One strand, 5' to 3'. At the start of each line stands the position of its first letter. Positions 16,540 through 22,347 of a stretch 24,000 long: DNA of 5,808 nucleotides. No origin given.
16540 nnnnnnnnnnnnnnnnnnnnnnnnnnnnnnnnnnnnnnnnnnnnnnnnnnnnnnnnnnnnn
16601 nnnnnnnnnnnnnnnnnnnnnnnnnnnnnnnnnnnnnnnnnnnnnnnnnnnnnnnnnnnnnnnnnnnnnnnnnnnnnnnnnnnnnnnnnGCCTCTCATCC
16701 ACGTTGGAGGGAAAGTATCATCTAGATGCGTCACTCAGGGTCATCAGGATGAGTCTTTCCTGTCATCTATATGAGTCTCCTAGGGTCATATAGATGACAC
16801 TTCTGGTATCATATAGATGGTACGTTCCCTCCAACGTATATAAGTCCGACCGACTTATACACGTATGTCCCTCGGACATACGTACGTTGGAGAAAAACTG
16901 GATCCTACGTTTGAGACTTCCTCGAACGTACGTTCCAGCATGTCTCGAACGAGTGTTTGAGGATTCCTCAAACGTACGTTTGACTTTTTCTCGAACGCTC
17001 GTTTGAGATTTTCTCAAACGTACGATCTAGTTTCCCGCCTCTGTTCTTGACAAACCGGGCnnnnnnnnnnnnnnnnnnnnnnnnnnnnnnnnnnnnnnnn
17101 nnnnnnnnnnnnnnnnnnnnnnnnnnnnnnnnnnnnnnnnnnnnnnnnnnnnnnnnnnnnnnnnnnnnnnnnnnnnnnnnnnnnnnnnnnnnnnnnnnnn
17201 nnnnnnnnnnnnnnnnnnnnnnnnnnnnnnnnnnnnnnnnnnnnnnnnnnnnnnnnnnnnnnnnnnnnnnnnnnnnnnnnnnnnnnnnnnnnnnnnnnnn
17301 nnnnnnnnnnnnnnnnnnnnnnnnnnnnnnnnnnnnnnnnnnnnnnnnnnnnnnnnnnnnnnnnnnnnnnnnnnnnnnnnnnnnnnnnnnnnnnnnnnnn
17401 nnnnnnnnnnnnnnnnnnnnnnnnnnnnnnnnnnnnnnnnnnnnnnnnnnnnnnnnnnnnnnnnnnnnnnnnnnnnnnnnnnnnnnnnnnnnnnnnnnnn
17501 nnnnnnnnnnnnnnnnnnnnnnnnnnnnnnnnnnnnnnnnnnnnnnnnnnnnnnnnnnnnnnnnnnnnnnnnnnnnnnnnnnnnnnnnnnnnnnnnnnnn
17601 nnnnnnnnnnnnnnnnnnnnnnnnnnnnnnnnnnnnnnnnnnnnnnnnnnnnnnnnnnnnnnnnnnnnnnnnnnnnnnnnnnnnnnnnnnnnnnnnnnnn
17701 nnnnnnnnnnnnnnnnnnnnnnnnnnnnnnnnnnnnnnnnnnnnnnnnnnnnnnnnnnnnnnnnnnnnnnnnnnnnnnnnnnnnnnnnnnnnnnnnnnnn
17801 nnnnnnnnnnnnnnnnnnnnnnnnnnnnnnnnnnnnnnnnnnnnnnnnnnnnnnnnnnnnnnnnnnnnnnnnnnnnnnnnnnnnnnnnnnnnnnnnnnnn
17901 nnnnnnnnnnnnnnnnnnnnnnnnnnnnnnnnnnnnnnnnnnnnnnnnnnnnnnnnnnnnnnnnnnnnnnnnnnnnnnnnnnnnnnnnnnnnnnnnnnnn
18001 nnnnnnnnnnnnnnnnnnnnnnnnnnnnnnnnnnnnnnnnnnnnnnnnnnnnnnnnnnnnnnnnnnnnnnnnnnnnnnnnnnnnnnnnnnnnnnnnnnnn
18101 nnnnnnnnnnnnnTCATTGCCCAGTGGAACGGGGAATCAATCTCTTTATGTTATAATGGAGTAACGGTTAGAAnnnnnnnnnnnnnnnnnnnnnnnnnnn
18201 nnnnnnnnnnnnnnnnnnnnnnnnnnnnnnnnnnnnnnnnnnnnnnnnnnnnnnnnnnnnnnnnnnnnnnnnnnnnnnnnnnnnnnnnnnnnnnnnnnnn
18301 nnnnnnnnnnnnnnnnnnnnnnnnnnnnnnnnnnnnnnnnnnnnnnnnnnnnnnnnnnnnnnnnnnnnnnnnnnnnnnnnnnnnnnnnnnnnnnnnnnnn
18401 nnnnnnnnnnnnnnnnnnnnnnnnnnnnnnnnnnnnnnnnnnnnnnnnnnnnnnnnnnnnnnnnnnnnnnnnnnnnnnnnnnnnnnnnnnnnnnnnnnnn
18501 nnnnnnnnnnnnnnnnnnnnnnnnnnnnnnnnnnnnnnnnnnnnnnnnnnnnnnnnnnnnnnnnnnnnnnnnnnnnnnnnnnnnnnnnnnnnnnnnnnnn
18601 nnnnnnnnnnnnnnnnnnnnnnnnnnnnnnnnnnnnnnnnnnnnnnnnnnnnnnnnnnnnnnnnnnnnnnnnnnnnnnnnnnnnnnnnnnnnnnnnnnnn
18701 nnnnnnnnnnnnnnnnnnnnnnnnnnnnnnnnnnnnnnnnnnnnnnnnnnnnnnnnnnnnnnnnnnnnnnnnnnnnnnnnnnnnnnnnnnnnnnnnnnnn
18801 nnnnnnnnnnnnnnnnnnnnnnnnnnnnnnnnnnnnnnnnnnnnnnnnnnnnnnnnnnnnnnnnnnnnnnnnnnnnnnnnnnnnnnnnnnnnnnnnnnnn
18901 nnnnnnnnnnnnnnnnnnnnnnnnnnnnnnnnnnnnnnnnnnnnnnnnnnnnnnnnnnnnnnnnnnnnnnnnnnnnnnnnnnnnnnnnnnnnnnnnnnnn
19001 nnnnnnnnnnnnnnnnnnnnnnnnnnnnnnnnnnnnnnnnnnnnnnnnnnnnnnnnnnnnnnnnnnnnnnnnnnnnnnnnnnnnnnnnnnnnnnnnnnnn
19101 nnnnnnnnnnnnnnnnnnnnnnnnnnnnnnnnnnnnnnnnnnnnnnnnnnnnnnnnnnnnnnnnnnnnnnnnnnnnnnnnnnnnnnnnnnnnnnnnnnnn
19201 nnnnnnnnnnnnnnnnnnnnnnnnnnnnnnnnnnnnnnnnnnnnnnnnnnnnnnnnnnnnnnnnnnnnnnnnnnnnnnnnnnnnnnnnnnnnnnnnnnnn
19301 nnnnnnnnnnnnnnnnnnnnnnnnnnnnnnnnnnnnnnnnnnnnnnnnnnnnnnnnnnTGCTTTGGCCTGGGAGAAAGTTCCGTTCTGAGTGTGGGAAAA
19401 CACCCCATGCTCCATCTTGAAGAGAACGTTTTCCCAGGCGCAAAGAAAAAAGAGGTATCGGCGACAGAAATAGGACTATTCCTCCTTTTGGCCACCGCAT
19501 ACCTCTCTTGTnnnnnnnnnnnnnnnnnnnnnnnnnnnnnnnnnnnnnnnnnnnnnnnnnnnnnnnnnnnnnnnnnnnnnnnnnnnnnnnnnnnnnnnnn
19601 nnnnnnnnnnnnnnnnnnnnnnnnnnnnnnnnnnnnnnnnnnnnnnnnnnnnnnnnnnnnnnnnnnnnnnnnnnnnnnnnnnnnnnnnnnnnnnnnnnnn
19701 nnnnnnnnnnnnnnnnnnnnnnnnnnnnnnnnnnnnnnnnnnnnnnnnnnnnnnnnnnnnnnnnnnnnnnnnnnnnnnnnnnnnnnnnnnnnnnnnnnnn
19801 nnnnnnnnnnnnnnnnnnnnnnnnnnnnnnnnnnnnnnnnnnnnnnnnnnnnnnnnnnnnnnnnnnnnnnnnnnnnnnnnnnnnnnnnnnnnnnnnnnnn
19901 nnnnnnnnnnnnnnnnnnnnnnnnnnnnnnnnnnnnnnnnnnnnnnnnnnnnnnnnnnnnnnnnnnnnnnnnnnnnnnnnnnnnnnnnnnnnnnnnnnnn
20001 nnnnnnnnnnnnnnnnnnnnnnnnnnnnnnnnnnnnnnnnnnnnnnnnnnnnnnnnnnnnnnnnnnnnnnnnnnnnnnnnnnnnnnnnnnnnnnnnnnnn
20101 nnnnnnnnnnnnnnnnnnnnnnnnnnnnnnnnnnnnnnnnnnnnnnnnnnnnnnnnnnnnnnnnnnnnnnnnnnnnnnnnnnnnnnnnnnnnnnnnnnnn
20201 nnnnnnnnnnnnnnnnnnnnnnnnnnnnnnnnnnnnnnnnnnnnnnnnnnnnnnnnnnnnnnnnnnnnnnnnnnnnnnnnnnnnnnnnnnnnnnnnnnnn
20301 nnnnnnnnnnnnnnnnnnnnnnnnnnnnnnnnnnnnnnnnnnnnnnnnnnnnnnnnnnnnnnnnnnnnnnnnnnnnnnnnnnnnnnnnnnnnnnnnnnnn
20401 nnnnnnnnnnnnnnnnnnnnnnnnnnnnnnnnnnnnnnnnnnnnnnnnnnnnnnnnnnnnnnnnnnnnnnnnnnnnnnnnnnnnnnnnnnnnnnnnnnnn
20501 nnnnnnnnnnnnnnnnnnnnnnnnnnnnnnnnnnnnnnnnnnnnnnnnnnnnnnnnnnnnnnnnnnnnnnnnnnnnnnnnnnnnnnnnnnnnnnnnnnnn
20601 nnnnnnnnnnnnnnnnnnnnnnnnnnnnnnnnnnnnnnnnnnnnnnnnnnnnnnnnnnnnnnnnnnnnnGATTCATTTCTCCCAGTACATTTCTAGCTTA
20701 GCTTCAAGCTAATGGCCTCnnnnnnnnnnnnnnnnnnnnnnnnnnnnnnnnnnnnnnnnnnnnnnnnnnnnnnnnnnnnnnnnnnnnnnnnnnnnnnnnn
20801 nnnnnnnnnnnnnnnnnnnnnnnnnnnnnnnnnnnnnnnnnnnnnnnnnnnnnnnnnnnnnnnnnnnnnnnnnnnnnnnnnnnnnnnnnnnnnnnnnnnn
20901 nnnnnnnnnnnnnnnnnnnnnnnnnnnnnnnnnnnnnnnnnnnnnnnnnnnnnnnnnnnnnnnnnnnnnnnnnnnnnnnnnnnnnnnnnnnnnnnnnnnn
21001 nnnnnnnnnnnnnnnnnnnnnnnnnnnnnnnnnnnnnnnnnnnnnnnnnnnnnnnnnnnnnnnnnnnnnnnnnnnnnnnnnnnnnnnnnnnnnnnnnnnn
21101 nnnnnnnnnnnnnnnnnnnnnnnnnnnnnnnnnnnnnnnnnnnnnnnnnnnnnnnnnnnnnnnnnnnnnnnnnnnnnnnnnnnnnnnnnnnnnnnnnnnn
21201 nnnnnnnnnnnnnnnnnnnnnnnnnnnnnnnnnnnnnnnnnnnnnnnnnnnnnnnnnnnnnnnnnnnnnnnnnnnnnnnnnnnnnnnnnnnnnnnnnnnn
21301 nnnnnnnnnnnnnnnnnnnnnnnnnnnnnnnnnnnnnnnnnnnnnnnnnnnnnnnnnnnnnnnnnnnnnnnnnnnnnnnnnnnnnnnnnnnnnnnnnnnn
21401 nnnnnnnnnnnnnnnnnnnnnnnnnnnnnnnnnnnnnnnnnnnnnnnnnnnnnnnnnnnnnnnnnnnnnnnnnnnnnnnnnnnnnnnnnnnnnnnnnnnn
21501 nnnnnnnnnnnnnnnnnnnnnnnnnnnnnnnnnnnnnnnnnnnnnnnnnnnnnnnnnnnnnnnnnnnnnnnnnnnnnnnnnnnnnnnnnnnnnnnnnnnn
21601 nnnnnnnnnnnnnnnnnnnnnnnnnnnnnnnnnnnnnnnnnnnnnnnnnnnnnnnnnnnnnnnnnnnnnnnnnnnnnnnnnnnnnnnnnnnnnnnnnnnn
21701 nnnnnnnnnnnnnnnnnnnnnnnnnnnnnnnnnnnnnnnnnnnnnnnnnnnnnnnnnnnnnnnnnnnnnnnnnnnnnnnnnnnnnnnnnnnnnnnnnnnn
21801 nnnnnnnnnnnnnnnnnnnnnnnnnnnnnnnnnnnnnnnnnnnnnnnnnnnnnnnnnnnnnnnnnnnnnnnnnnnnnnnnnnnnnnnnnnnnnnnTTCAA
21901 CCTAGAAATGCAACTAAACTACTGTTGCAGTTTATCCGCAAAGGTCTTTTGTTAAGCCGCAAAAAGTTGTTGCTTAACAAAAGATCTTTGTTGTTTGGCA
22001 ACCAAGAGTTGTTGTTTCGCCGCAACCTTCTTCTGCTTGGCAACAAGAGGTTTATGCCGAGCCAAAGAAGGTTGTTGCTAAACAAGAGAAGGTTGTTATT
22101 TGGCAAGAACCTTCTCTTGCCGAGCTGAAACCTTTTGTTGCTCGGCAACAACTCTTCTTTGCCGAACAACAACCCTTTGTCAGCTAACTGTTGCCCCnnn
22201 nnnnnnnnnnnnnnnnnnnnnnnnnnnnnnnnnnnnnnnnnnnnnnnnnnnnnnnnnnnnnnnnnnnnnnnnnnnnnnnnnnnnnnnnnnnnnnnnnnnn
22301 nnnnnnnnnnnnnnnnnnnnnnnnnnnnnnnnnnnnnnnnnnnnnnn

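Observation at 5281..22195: A family of phased short-period arrays that preferentially fill convergent-gene junctions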

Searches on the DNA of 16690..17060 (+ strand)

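Call 94: search_dna_similar(query=window:16690-17060:+, collection=phages, mode=distant, max_rows=8)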
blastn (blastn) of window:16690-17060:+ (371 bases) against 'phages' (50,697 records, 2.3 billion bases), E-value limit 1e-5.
No match.

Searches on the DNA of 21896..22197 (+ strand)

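Call 93: search_dna_similar(query=window:21896-22197:+, collection=plasmids, mode=distant, max_rows=8)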
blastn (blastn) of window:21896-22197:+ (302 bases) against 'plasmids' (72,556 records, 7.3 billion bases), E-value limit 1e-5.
No match.
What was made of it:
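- There is no match in phage or plasmid collections (calls 93, 94).
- Tried and rejected: blastn against plasmids and phages (calls 93, 94).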
